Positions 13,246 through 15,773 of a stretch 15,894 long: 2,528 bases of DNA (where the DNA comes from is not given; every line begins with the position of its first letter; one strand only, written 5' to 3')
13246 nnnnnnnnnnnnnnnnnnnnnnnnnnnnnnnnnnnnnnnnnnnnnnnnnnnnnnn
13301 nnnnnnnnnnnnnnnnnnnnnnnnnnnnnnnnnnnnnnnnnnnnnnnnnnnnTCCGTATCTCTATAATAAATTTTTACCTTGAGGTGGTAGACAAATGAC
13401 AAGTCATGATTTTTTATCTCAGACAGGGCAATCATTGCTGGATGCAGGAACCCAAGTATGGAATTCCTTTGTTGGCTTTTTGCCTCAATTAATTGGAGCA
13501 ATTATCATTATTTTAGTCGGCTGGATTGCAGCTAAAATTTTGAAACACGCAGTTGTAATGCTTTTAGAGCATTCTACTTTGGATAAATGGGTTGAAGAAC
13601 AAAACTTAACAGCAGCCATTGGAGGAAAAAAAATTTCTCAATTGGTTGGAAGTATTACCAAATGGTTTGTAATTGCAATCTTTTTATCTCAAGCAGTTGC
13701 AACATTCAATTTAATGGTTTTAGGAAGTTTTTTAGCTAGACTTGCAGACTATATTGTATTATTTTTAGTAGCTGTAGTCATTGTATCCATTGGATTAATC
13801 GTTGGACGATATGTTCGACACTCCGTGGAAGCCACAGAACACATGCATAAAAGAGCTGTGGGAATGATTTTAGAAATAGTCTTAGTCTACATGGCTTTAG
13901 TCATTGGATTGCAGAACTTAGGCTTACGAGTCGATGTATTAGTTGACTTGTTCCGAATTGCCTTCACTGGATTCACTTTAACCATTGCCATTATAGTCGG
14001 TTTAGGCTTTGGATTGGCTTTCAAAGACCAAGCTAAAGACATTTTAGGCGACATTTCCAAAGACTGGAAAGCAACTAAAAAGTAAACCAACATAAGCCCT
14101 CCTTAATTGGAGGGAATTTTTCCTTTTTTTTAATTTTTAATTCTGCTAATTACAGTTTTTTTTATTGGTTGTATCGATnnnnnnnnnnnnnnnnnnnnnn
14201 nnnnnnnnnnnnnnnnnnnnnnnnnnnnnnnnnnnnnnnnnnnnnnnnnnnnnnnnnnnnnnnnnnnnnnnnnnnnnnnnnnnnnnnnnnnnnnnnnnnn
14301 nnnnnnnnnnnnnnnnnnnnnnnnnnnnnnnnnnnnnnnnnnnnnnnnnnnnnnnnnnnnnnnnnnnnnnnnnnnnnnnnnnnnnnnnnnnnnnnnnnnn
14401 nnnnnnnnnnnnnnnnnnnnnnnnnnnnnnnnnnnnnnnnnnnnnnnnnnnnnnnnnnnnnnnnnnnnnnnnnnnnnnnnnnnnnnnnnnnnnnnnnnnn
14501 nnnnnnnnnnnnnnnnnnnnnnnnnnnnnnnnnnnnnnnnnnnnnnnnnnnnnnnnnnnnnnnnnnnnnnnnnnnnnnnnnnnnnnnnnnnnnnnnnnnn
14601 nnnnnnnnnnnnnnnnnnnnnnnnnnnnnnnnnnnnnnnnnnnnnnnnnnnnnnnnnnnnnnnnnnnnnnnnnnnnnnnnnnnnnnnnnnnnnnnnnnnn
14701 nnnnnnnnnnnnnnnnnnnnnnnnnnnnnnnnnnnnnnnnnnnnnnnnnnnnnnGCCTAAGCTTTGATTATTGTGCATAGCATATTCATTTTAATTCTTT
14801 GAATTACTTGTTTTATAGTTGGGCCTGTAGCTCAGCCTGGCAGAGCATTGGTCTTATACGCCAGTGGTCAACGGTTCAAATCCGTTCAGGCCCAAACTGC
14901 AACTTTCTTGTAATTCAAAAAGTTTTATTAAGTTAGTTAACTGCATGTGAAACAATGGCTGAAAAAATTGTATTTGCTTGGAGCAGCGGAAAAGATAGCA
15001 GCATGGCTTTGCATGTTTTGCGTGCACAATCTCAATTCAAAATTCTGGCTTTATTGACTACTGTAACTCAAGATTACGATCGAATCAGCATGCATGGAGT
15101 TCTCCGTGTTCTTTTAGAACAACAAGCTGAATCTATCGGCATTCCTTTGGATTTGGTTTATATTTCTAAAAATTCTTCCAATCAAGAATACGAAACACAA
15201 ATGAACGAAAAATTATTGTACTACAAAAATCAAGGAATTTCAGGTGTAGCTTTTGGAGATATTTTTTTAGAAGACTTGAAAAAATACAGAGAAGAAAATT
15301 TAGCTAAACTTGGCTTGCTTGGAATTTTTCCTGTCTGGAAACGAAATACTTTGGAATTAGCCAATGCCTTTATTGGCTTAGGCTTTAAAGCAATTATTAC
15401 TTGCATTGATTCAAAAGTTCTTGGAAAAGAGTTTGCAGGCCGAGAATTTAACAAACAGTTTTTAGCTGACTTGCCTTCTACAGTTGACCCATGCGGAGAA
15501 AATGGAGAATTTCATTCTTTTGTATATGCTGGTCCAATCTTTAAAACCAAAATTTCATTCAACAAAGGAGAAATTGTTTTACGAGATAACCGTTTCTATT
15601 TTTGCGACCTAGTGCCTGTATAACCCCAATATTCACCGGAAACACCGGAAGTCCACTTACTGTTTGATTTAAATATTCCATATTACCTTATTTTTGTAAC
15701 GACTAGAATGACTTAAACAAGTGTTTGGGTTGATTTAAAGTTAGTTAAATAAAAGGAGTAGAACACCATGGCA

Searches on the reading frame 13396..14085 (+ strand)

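Call 11: search_protein_families(library=pfam, proteins=[window:13396-14085:+])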
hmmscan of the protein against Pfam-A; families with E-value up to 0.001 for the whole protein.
window:13396-14085:+ (229 aa): 1 family
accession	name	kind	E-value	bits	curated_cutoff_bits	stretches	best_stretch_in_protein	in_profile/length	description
PF05552.17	MS_channel_1st_1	-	2.3e-15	56.6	22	2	20-64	5-49/50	Mechanosensitive ion channel, conserved TM helix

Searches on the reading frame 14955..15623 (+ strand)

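Call 11: search_protein_families(library=pfam, proteins=[window:14955-15623:+])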
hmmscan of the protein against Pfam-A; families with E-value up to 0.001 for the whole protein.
window:14955-15623:+ (222 aa): 1 family
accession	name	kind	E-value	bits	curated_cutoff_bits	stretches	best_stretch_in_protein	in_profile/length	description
PF01902.24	Diphthami_syn_2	-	4.9e-35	121.5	23.2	1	4-214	2-210/219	Diphthamide synthase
